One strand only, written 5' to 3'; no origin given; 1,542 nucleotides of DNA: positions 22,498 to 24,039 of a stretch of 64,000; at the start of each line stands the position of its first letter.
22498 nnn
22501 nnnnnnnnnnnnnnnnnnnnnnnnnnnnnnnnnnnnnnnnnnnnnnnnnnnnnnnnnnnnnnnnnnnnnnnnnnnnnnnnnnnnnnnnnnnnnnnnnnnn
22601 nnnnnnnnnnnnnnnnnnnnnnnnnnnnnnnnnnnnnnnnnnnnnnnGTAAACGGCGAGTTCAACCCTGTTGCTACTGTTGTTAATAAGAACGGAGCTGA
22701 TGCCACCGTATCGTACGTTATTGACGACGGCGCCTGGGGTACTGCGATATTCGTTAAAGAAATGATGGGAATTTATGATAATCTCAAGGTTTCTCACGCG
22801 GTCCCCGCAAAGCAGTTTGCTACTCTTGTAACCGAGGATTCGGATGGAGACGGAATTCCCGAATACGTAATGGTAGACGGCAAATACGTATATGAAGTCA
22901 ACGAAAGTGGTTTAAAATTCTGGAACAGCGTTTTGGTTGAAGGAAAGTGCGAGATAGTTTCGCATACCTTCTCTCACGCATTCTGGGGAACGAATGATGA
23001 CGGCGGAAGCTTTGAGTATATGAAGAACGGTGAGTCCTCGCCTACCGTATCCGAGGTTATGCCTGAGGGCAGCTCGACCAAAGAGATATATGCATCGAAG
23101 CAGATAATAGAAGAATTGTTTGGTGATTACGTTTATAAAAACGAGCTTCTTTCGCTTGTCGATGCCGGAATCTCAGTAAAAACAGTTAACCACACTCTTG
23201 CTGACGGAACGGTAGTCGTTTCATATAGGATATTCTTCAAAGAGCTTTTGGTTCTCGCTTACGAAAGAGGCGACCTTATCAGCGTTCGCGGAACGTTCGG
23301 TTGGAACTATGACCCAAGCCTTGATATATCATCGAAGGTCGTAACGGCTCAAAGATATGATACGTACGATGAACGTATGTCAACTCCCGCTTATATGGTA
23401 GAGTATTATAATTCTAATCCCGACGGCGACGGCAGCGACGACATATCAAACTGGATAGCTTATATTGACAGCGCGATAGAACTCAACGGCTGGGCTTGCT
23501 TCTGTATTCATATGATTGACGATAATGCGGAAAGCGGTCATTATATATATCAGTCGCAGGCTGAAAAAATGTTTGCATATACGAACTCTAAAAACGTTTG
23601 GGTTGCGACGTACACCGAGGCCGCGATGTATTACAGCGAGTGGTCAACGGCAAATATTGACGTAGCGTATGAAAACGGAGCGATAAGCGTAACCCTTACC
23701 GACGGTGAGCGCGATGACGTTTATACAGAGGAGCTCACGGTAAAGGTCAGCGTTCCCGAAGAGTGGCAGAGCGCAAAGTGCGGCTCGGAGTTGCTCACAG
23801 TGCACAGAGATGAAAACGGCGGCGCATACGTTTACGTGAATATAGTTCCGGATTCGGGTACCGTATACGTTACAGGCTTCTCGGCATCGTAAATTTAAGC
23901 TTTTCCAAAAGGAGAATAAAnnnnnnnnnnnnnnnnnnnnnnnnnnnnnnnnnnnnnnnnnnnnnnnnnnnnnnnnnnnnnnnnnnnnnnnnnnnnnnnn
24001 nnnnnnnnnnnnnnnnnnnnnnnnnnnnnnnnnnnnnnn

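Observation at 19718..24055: Locus 1 of a duplicated three-gene architecture: divergent AraC, giant exported glycan-active protein, acidic mini-protein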

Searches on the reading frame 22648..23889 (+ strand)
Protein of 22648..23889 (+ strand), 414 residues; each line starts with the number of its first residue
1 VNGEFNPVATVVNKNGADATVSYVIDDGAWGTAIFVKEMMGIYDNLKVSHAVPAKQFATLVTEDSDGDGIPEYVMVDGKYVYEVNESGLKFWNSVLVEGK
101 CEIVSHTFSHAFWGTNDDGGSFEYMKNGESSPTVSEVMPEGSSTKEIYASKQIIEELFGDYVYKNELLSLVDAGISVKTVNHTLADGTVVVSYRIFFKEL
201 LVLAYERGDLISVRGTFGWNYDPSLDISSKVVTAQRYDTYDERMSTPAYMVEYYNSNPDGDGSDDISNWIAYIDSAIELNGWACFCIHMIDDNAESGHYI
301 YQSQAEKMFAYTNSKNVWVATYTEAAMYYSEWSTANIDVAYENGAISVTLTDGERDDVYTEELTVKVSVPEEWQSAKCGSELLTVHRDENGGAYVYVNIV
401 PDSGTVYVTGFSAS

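Call 78: search_solved_structures(query=window:22648-23889:+, max_evalue=1, show_alignments=1)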
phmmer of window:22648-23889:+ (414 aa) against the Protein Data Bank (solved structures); distinct sequences matched with E-value up to 1: 1.
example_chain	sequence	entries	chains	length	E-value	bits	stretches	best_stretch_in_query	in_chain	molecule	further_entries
8fmw_AC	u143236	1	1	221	0.48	12.8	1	172-252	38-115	50S ribosomal protein L1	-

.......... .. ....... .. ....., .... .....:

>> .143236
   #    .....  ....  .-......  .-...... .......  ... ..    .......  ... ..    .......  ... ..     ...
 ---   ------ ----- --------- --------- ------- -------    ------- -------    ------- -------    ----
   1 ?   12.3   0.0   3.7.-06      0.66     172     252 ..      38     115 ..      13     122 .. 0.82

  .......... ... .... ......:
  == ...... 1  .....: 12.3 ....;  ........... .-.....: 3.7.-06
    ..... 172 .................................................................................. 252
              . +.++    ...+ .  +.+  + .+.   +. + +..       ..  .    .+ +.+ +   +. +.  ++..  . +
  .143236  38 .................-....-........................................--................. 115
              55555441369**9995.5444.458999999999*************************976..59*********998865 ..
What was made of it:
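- On CE4 polysaccharide deacetylase (giant 1 C-terminal domain): No PDB sequence hit (call 78).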

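Call 86: search_protein_families(library=pfam, proteins=[window:22648-23889:+], max_evalue=10)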
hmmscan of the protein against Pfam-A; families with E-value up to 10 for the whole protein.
window:22648-23889:+ (414 aa): 1 family
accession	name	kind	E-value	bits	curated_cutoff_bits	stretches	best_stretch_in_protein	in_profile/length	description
PF03495.19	Binary_toxB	-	0.4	11.3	25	1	63-94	1-29/78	Clostridial binary toxin B/anthrax toxin PA Ca-binding domain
